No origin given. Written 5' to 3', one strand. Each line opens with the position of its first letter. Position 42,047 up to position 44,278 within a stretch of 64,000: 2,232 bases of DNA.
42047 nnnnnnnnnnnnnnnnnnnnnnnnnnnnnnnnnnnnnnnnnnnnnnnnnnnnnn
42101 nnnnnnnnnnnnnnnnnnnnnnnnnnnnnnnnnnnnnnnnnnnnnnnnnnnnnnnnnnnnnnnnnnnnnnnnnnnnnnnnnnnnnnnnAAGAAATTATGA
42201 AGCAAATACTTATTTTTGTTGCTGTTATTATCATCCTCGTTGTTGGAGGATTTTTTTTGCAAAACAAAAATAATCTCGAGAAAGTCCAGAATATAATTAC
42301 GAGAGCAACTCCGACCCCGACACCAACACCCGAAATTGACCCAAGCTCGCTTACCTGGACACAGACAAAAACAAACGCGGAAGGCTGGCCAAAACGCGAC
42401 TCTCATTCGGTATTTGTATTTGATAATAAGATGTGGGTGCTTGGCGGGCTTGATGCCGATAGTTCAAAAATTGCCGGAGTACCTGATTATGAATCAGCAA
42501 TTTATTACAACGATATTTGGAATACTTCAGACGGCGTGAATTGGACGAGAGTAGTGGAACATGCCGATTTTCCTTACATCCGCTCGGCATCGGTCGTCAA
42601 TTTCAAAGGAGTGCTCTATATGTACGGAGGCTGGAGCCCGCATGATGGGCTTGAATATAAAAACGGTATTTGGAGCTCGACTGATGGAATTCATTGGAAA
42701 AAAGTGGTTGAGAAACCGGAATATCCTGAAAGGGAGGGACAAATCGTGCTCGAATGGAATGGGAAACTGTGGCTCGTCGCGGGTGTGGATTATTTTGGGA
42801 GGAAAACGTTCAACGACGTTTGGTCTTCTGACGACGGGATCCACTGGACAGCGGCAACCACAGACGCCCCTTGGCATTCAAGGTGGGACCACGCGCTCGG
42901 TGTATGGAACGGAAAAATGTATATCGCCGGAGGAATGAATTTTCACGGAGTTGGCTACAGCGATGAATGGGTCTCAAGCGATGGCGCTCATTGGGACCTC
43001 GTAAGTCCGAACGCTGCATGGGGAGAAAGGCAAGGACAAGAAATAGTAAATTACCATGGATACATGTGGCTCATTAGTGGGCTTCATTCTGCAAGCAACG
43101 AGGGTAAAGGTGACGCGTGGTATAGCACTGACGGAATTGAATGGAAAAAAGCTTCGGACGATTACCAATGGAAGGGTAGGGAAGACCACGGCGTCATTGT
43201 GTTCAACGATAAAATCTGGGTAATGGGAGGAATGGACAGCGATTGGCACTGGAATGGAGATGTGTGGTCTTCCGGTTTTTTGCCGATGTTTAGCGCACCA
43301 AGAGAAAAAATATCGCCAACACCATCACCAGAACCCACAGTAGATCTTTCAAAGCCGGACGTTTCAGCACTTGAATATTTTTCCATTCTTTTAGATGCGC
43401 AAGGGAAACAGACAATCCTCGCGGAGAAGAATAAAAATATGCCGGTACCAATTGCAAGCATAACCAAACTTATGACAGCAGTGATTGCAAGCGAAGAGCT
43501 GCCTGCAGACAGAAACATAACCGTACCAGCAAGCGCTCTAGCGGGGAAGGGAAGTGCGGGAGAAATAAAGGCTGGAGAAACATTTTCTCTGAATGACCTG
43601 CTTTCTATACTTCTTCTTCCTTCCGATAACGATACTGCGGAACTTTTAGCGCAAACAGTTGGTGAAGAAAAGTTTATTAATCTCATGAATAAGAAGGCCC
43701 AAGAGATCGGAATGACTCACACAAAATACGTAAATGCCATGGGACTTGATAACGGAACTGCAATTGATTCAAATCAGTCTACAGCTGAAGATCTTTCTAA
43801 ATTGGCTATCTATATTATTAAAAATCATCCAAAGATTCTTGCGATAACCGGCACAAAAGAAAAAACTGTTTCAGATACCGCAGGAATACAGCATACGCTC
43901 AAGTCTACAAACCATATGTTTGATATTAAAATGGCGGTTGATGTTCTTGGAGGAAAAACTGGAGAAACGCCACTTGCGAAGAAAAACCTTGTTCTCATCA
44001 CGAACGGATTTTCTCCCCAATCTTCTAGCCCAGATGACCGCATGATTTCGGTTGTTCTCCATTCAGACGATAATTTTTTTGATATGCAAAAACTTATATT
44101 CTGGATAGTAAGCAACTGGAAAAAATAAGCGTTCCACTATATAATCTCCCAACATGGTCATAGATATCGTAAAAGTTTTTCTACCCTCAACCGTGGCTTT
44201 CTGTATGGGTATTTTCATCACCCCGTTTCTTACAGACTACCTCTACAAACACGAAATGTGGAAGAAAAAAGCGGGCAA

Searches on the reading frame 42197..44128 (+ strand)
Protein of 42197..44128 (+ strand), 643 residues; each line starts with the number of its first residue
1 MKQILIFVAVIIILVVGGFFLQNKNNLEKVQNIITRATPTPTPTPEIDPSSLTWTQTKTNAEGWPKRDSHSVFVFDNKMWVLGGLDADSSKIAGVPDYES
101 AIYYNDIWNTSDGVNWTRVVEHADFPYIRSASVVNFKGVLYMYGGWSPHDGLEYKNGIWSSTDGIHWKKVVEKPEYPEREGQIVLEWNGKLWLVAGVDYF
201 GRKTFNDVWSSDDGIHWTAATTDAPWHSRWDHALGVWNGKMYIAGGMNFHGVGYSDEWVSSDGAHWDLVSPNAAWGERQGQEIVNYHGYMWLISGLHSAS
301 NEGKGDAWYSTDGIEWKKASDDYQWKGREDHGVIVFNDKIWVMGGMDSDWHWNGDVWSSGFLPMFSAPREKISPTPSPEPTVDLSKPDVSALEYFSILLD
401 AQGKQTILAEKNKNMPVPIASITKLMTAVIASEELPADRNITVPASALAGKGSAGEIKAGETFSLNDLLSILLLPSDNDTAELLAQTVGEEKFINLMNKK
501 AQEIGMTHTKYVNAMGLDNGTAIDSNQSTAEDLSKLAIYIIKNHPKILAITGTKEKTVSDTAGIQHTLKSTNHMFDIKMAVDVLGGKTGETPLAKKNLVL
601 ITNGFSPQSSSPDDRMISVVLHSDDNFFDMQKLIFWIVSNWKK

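Call 6: search_protein_families(library=ncbifam, proteins=[window:42197-44128:+])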
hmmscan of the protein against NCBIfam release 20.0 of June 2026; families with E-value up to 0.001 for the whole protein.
window:42197-44128:+ (643 aa): 8 families
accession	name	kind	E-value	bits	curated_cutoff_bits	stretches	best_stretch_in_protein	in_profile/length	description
NF008668.0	PRK11669.1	equivalog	1.8e-25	89.8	294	1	396-602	46-249/316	D-alanyl-D-alanine endopeptidase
NF038258.2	PBP4_Staph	exception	8.1e-20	71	500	1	406-600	52-263/366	penicillin-binding protein PBP4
NF038273.1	strep_PBP3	exception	3.3e-18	65.9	490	1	406-626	40-270/407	D-alanyl-D-alanine carboxypeptidase PBP3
NF007445.0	PRK10001.1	equivalog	4.5e-16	58.6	765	1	386-636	34-280/400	serine-type D-Ala-D-Ala carboxypeptidase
NF008489.0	PRK11397.1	equivalog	7.4e-15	54.6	610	1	386-624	32-263/389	serine-type D-Ala-D-Ala carboxypeptidase DacD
NF008059.0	PRK10793.1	equivalog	3.7e-12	45.7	694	1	387-601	42-256/403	D-alanyl-D-alanine carboxypeptidase DacA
NF000471.1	vanY_of_D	exception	3.3e-07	29.8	625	1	388-594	94-313/354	transpeptidase-like D-Ala-D-Ala carboxypeptidase VanY-D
NF033103.1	bla_class_A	equivalog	0.00015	21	200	1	399-505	18-128/257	class A beta-lactamase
